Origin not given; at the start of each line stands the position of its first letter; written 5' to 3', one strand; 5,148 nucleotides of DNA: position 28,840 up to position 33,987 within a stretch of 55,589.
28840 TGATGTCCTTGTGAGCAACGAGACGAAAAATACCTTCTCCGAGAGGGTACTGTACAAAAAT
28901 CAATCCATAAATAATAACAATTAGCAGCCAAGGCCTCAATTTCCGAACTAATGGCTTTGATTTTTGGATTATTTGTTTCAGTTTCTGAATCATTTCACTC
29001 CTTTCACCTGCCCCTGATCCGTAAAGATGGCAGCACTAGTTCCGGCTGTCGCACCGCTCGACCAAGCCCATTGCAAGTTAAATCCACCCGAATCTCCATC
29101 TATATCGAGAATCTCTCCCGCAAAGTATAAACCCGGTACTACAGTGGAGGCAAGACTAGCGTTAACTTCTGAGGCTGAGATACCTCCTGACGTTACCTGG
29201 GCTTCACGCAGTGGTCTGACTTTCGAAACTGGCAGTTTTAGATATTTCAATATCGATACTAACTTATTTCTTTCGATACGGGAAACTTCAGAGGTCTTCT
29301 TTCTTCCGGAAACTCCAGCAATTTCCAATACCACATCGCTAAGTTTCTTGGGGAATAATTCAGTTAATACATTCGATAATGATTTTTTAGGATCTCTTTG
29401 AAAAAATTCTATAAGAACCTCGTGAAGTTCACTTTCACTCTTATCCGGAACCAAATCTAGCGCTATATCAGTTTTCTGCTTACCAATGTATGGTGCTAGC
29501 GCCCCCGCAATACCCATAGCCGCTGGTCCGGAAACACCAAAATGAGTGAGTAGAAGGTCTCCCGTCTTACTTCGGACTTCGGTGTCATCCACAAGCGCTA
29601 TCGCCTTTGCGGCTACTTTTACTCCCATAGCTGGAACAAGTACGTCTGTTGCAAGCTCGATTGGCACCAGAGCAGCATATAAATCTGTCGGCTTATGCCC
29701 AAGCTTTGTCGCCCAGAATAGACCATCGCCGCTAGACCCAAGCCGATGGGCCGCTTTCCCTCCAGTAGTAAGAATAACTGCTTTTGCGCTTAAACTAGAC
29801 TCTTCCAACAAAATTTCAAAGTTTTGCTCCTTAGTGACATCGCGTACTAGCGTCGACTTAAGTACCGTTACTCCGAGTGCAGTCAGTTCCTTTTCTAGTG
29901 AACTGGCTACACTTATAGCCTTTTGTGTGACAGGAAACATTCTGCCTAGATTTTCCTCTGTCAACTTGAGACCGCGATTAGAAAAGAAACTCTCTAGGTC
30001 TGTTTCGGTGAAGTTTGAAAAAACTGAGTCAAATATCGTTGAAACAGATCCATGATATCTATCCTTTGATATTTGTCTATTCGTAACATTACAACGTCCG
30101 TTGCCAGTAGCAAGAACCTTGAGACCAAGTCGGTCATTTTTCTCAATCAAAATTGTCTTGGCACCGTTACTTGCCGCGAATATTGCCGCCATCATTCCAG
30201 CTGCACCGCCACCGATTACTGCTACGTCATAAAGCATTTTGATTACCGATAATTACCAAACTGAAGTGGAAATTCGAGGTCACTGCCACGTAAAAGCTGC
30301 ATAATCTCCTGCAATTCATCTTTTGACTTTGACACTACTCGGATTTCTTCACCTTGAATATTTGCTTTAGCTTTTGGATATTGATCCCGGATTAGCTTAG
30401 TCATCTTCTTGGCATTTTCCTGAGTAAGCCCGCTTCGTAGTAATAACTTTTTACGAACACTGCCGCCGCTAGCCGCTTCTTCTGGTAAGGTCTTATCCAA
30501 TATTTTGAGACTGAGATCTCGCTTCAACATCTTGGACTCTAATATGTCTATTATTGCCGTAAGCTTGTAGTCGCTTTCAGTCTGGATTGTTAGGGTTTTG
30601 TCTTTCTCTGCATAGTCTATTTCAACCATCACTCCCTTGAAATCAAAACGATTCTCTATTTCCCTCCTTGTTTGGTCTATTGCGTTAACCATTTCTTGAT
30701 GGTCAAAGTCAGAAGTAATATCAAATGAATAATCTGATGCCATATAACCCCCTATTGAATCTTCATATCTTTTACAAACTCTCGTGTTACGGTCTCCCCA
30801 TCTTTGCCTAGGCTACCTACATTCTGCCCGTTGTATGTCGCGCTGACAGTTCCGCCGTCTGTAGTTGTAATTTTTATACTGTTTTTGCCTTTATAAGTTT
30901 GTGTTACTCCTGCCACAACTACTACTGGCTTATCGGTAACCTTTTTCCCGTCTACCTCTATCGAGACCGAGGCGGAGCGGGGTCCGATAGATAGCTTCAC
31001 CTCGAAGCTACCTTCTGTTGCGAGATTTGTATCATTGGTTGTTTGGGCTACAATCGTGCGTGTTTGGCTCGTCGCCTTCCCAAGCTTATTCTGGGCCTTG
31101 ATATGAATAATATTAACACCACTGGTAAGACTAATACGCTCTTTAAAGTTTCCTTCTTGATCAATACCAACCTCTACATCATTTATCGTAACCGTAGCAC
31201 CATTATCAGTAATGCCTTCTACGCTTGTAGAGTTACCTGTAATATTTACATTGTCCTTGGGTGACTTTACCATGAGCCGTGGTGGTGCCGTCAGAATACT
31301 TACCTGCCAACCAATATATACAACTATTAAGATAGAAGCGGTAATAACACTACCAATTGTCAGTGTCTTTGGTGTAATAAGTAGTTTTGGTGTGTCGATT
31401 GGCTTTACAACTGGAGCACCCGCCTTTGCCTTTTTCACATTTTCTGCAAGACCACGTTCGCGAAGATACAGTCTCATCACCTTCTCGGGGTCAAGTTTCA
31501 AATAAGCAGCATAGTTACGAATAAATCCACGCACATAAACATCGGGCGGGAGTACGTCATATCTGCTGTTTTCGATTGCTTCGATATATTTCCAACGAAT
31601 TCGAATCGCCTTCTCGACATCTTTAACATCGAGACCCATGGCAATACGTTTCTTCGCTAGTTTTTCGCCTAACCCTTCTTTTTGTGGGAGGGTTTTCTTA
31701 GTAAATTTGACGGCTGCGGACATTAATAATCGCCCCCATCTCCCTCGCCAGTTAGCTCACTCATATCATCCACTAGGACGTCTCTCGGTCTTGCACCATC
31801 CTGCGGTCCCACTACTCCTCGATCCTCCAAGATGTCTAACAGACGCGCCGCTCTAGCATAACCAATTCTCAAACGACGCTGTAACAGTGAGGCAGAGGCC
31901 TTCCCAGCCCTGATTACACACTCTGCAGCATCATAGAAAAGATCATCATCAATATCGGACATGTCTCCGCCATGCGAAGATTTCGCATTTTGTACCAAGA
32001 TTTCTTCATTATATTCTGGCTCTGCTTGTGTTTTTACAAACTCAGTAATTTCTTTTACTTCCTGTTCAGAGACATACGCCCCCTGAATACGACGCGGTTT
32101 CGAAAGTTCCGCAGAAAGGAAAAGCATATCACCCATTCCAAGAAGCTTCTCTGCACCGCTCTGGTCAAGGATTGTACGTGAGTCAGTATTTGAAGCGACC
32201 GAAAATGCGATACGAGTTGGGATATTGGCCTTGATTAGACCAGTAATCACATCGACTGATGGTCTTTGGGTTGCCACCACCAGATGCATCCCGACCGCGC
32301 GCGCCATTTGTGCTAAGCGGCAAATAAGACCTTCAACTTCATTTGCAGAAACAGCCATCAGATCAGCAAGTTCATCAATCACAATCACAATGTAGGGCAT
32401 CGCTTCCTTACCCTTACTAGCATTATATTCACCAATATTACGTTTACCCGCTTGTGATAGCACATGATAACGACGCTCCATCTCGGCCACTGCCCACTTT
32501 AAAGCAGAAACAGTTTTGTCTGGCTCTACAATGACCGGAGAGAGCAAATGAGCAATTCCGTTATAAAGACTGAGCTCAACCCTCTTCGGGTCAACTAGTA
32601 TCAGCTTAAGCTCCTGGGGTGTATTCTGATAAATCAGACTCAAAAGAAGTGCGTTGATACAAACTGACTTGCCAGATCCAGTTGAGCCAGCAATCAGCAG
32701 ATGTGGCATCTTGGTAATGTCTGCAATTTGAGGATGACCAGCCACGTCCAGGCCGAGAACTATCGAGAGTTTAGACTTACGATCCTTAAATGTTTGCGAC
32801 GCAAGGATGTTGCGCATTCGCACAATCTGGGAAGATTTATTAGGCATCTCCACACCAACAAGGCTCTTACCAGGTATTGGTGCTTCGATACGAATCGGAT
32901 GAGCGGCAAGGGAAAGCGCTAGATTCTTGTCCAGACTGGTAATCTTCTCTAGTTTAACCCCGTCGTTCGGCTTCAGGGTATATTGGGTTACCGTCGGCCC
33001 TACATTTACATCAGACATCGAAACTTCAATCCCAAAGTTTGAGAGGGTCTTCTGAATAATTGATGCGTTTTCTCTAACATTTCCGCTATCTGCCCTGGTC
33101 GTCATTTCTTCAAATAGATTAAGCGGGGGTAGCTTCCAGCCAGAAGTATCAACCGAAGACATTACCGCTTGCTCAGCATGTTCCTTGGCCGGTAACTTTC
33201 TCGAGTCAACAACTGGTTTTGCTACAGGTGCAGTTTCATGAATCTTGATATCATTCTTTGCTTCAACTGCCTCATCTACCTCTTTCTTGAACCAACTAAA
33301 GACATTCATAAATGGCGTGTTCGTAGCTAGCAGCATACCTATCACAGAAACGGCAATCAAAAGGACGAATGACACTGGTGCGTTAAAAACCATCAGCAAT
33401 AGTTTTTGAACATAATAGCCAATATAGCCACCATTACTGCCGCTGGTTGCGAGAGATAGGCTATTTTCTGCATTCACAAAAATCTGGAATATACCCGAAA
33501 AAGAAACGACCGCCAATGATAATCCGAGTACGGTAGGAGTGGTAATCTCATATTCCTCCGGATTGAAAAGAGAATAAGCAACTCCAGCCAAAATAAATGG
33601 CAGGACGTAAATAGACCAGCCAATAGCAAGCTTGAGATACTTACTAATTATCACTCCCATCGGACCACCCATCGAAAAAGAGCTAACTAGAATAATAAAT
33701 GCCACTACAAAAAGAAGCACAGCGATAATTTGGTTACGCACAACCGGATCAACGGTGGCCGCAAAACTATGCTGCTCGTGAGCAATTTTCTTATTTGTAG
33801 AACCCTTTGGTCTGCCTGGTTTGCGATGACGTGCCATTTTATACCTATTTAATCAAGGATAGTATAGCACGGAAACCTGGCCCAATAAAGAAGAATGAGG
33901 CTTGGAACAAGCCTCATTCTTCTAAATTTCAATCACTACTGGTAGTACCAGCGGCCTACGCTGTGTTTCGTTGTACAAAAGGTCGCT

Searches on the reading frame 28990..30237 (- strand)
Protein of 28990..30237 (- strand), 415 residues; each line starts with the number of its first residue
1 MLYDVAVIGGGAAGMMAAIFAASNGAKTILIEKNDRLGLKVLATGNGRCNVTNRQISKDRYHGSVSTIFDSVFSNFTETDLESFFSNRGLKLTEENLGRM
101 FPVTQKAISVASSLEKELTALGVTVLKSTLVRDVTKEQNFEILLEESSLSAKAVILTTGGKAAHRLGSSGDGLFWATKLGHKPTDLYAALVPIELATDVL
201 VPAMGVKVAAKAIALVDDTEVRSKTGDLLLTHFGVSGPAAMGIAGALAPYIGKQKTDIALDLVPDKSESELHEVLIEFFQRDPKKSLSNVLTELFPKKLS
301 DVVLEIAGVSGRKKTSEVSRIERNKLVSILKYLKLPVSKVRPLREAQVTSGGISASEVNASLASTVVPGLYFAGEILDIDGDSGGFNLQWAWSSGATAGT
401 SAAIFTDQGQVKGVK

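Call 49: search_protein_families(library=ncbifam, proteins=[window:28990-30237:-], max_evalue=1e-10)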
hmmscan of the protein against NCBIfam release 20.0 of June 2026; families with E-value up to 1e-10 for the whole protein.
window:28990-30237:- (415 aa): 2 families
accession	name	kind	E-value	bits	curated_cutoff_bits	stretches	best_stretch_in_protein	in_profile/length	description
TIGR00275.1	TIGR00275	subfamily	1.4e-119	399.6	183.8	1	5-399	1-400/401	aminoacetone oxidase family FAD-binding enzyme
TIGR03862.1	flavo_PP4765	subfamily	8.6e-31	107.1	242.65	1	30-405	6-374/376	TIGR03862 family flavoprotein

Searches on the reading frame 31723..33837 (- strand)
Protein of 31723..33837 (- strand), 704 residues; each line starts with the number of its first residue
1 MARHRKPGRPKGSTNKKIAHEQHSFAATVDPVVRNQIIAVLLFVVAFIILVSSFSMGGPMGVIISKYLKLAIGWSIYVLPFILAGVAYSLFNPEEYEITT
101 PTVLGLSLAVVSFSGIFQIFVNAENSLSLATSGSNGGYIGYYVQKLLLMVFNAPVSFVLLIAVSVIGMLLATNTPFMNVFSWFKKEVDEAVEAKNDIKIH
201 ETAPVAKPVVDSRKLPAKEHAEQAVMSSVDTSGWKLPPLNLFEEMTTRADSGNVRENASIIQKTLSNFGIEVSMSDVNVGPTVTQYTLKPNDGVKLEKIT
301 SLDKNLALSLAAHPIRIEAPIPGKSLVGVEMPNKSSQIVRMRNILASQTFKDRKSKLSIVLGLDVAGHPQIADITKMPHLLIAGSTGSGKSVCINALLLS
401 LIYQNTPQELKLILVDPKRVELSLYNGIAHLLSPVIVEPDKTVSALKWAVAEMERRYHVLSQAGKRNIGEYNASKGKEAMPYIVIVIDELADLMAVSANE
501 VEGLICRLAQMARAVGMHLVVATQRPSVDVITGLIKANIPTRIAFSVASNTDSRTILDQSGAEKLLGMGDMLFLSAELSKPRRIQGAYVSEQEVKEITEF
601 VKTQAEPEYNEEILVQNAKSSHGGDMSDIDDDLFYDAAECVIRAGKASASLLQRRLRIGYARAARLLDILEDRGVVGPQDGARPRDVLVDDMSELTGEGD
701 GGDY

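Call 49: search_protein_families(library=ncbifam, proteins=[window:31723-33837:-], max_evalue=1e-10)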
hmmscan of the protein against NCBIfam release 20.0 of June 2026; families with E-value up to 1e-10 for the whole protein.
window:31723-33837:- (704 aa): 5 families
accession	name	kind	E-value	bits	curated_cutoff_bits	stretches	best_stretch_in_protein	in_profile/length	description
NF007615.0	PRK10263.1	equivalog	1.1e-131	440.8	1566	2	479-689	1138-1350/1355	DNA translocase FtsK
TIGR03924.1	T7SS_EccC_a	equivalog_domain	9.5e-32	110.5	509.15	1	340-592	405-672/673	type VII secretion protein EccCa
TIGR03928.1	T7_EssCb_Firm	equivalog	2.7e-31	108.1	778.4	1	378-565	470-661/1296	type VII secretion protein EssC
TIGR03925.1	T7SS_EccC_b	equivalog_domain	1.8e-17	62.8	346.55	1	352-524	335-500/564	type VII secretion protein EccCb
NF041214.1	plasmid_TraB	equivalog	2.8e-15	55.8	800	1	379-559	250-421/639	plasmid transfer protein TraB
